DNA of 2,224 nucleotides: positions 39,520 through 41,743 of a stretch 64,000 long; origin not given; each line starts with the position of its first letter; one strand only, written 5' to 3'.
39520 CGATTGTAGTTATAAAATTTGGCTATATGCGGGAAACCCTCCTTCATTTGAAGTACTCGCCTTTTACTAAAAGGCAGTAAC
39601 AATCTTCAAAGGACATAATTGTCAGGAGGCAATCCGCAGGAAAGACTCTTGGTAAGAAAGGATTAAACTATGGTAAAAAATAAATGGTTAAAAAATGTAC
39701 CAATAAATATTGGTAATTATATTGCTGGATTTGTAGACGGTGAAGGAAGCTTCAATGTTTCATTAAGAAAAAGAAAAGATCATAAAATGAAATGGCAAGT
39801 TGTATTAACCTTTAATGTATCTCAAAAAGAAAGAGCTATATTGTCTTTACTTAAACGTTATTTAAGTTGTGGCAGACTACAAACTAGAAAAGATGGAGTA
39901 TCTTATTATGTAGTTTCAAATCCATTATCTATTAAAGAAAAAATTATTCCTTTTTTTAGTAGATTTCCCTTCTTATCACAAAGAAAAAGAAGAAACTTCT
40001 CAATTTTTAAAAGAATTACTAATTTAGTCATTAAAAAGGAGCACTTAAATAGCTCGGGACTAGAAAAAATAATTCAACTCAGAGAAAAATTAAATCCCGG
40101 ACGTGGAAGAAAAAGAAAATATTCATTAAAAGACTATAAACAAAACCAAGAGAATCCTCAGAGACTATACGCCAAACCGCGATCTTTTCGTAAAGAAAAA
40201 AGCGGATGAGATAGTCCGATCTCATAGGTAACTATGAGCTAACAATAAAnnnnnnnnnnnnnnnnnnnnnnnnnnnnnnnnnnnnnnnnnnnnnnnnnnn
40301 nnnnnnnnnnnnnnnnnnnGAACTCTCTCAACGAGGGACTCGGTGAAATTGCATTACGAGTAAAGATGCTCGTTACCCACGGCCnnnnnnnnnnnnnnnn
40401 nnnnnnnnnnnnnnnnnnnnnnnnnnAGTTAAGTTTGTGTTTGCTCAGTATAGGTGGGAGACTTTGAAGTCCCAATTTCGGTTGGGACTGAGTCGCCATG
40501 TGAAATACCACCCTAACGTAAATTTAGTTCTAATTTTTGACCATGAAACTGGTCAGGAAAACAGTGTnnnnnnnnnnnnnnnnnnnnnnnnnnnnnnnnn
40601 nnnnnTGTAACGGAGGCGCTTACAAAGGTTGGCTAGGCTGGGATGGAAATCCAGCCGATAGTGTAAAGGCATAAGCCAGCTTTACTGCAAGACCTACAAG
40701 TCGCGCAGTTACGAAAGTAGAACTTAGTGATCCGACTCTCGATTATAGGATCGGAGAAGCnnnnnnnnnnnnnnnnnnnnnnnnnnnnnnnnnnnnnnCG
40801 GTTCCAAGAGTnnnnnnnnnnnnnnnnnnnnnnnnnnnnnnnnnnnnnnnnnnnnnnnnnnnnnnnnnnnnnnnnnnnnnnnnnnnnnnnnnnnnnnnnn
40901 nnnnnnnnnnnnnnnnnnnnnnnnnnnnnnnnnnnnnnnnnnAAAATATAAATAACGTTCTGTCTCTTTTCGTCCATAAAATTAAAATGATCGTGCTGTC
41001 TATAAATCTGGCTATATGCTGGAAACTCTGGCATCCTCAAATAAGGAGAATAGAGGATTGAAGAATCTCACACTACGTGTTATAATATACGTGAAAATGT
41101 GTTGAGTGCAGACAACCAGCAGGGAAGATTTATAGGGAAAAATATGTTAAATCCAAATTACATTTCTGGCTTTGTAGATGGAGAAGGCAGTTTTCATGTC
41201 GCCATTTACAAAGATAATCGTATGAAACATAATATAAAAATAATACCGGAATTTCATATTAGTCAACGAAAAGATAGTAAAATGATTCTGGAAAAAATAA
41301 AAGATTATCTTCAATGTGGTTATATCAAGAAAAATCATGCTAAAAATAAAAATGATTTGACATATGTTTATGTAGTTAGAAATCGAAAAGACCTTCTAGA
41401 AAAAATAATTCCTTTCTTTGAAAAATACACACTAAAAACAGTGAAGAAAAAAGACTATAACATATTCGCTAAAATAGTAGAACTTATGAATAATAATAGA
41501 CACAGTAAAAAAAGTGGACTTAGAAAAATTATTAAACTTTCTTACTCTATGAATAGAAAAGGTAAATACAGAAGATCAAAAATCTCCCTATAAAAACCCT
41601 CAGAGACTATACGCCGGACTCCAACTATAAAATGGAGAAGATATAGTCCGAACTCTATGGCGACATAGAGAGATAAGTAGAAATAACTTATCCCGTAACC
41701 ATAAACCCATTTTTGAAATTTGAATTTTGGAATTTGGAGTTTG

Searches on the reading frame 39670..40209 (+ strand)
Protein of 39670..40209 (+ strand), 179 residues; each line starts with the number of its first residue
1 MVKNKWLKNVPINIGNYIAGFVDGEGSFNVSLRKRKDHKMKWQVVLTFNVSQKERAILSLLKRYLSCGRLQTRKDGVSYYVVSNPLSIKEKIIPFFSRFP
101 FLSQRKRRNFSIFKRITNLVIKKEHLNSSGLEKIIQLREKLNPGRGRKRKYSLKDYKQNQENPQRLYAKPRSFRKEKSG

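Call 6: search_protein_families(library=pfam, proteins=[window:39670-40209:+], max_evalue=0.01)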
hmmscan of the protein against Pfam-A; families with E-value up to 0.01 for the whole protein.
window:39670-40209:+ (179 aa): 1 family
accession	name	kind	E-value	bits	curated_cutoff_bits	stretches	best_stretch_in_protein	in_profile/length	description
PF00961.24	LAGLIDADG_1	-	2.8e-21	76.8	23.1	1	18-115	1-100/102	LAGLIDADG endonuclease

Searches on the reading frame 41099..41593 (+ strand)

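Call 60: search_protein_families(library=pfam, proteins=[window:41099-41593:+], max_evalue=0.001)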
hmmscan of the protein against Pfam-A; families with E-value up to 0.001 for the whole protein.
window:41099-41593:+ (164 aa): 1 family
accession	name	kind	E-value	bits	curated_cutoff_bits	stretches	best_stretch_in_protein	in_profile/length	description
PF00961.24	LAGLIDADG_1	-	5.6e-26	91.9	23.1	1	22-127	1-102/102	LAGLIDADG endonuclease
